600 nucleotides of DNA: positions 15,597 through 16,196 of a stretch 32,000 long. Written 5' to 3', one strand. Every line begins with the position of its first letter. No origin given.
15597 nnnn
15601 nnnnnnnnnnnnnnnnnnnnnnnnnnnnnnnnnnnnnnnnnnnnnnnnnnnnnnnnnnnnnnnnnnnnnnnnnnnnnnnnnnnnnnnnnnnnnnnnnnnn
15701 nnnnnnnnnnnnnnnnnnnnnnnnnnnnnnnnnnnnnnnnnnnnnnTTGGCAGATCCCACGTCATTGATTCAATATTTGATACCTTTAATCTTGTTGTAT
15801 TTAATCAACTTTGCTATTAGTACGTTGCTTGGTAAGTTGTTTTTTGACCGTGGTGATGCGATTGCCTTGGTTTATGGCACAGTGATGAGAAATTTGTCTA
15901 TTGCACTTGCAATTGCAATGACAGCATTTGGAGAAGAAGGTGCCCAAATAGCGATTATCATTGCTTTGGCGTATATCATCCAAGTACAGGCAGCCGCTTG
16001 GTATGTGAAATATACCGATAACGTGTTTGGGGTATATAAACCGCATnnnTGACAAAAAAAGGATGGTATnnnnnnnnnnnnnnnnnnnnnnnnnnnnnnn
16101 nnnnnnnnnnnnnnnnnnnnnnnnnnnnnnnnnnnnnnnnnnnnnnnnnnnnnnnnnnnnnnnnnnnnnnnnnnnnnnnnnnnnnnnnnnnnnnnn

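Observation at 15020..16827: Operon of a cysteine-free ACR3/BASS-like permease, a NifX/NifB-like small protein and a rhodanese: candidate undescribed anion uptake/processing unit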

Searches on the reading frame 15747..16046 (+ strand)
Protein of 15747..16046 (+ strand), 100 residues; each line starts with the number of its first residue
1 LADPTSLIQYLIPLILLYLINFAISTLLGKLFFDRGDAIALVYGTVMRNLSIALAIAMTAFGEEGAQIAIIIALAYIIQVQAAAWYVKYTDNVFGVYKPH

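Call 72: search_solved_structures(query=window:15747-16046:+, max_evalue=10, show_alignments=5)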
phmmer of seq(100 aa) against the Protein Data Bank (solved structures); distinct sequences matched with E-value up to 10: 0.
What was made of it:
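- On SBF / BASS family (PF01758), BART superfamily: The C-terminal half alone finds nothing in the PDB (call 72).
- Tried and rejected: The C-terminal half of the permease found nothing (call 72), so ASBT Na+-site residues could not be mapped.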
